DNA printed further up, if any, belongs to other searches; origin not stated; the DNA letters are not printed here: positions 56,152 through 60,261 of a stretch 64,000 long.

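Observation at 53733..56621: Gamma-subunit-like EB_dh heme-b domain fused to two cytochrome c domains and a ~13-helix His-bearing membrane module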

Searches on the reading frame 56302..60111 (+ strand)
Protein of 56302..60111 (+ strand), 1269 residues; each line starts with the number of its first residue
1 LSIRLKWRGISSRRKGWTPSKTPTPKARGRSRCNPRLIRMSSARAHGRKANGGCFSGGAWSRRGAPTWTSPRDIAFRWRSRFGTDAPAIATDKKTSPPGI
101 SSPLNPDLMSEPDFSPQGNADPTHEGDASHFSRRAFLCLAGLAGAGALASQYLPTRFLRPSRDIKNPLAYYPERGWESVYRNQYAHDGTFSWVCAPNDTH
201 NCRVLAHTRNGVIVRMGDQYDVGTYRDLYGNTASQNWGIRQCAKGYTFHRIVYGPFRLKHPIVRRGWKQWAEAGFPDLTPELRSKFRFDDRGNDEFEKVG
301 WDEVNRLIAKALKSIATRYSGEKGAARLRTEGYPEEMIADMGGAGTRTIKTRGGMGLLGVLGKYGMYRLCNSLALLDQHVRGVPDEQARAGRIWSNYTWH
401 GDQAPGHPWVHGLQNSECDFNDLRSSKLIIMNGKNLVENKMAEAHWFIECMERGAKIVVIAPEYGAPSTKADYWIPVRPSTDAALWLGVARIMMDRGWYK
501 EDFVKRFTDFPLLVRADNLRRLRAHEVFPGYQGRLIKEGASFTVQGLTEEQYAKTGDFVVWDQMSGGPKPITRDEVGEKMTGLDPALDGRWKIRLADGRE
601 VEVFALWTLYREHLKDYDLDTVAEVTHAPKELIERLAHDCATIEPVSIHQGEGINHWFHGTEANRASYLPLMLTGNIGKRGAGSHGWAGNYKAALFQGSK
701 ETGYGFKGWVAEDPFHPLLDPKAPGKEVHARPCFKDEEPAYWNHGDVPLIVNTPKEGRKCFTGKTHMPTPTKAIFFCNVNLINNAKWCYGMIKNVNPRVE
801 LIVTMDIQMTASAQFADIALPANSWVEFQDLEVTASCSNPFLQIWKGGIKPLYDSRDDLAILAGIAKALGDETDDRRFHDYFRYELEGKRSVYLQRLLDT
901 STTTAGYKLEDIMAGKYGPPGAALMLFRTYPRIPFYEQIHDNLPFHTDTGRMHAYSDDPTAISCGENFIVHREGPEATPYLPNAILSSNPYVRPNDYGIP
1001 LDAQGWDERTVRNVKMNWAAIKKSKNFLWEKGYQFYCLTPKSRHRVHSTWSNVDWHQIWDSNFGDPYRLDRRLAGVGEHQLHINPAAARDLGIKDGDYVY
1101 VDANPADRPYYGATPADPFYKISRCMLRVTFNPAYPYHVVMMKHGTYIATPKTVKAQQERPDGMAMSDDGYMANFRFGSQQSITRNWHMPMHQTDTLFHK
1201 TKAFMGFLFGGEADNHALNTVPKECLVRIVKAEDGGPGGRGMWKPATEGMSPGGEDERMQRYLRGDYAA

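Call 3: search_protein_families(library=pfam, proteins=[window:56302-60111:+], max_evalue=0.01)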
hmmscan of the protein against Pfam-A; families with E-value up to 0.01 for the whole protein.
window:56302-60111:+ (1269 aa): 1 family
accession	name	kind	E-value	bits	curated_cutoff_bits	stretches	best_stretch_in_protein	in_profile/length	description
PF00384.28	Molybdopterin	-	2e-34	119.6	24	2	395-867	73-352/353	Molybdopterin oxidoreductase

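Call 5: search_protein_families(library=ncbifam, proteins=[window:56302-60111:+], max_evalue=1)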
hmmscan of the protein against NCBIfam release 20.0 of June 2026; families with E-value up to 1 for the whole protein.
window:56302-60111:+ (1269 aa): 25 families
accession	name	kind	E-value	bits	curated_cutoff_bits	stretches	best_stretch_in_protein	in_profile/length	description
TIGR03479.1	DMSO_red_II_alp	subfamily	3.8e-100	336.3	984.75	3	397-977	196-775/913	molybdopterin-dependent oxidoreductase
TIGR02166.1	dmsA_ynfE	subfamily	1.8e-50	171.8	777.7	5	396-507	183-298/794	DMSO/selenate family reductase complex A subunit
NF042978.1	EthbenzDh_ebdA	equivalog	3e-44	151.1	2000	3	421-696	242-491/977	ethylbenzene dehydrogenase subunit alpha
TIGR01580.1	narG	equivalog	3.7e-38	130.8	1084.15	4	391-517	211-343/1235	nitrate reductase subunit alpha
TIGR01591.1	Fdh-alpha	equivalog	2e-37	128.7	666.25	4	414-508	144-239/672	formate dehydrogenase subunit alpha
NF012032.0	PRK15488.1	equivalog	5.1e-30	104.1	694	4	421-508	192-281/759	thiosulfate reductase PhsA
NF011566.1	PRK14990.1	exception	1.3e-26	92.9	1600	3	287-507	126-318/814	dimethylsulfoxide reductase subunit A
NF041885.1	selenate_YnfE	exception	1.9e-26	92.1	1675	4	408-507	202-305/805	selenate/tellurate reductase subunit YnfE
TIGR00509.1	bisC_fam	subfamily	1.1e-25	90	1017.55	3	760-873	402-514/772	molybdopterin guanine dinucleotide-containing S/N-oxide reductase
NF041884.1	selenate_YnfF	exception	3.9e-22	78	1650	3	410-505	197-296/798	selenate/tellurate reductase subunit YnfF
NF047855.1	AssmNtatRedNasC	equivalog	7.8e-22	77.3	1100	3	419-508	174-263/708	assimilatory nitrate reductase catalytic subunit NasC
TIGR01553.1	formate-DH-alph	equivalog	7.4e-21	73.6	814.2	2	420-517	216-313/1009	formate dehydrogenase-N subunit alpha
NF041513.1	formate_DH_Act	exception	5e-18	64.3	1400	1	420-690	207-475/1067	formate dehydrogenase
NF011682.0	PRK15102.1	equivalog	1.3e-16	59.9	909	1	762-874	462-573/829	trimethylamine-N-oxide reductase TorA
TIGR02164.1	torA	equivalog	4.1e-15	55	1465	1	763-874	459-569/824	trimethylamine-N-oxide reductase TorA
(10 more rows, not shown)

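Call 38: search_solved_structures(query=window:56626-60111:+, max_evalue=1e-10, show_alignments=1)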
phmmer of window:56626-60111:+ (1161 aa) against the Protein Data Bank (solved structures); distinct sequences matched with E-value up to 1e-10: 34.
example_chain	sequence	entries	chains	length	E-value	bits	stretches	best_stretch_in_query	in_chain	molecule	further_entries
7b04_B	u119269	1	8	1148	0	1681.4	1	23-1158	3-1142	Nitrite oxidoreductase subunit A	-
4ydd_A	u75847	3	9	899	1.9e-57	197.8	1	287-775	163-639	DMSO reductase family type II enzyme, molybdopterin subunit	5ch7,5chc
5e7o_A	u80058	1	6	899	4.4e-57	196.6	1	287-775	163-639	DMSO reductase family type II enzyme, molybdopterin subunit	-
2ivf_A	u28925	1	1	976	3.5e-40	140.6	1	311-590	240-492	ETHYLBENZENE DEHYDROGENASE ALPHA-SUBUNIT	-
3ir5_A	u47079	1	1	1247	1.7e-30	108.6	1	283-409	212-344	Respiratory nitrate reductase 1 alpha chain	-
3ir6_A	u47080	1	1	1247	3.8e-29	104.1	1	282-409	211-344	Respiratory nitrate reductase 1 alpha chain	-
3egw_A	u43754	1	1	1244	9.2e-29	102.8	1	282-409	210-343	Respiratory nitrate reductase 1 alpha chain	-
1r27_A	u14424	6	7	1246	9.3e-29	102.8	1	282-409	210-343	Respiratory nitrate reductase 1 alpha chain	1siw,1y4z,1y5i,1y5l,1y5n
1q16_A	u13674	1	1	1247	9.3e-29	102.8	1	282-409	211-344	Respiratory nitrate reductase 1 alpha chain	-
3ir7_A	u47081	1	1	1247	1.4e-28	102.2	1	282-409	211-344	Respiratory nitrate reductase 1 alpha chain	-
9vap_A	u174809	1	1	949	2.9e-17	64.7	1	298-398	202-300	Formate dehydrogenase molybdopterin-binding subunit FdhA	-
2vpw_A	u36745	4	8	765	1.5e-15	59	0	300-400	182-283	THIOSULFATE REDUCTASE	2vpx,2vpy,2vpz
2e7z_A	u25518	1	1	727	1.7e-15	58.8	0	301-399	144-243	Acetylene hydratase Ahy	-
1h0h_A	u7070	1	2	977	3e-15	58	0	312-406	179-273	FORMATE DEHYDROGENASE SUBUNIT ALPHA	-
1aa6_A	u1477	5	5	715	5.6e-14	53.8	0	689-762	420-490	FORMATE DEHYDROGENASE H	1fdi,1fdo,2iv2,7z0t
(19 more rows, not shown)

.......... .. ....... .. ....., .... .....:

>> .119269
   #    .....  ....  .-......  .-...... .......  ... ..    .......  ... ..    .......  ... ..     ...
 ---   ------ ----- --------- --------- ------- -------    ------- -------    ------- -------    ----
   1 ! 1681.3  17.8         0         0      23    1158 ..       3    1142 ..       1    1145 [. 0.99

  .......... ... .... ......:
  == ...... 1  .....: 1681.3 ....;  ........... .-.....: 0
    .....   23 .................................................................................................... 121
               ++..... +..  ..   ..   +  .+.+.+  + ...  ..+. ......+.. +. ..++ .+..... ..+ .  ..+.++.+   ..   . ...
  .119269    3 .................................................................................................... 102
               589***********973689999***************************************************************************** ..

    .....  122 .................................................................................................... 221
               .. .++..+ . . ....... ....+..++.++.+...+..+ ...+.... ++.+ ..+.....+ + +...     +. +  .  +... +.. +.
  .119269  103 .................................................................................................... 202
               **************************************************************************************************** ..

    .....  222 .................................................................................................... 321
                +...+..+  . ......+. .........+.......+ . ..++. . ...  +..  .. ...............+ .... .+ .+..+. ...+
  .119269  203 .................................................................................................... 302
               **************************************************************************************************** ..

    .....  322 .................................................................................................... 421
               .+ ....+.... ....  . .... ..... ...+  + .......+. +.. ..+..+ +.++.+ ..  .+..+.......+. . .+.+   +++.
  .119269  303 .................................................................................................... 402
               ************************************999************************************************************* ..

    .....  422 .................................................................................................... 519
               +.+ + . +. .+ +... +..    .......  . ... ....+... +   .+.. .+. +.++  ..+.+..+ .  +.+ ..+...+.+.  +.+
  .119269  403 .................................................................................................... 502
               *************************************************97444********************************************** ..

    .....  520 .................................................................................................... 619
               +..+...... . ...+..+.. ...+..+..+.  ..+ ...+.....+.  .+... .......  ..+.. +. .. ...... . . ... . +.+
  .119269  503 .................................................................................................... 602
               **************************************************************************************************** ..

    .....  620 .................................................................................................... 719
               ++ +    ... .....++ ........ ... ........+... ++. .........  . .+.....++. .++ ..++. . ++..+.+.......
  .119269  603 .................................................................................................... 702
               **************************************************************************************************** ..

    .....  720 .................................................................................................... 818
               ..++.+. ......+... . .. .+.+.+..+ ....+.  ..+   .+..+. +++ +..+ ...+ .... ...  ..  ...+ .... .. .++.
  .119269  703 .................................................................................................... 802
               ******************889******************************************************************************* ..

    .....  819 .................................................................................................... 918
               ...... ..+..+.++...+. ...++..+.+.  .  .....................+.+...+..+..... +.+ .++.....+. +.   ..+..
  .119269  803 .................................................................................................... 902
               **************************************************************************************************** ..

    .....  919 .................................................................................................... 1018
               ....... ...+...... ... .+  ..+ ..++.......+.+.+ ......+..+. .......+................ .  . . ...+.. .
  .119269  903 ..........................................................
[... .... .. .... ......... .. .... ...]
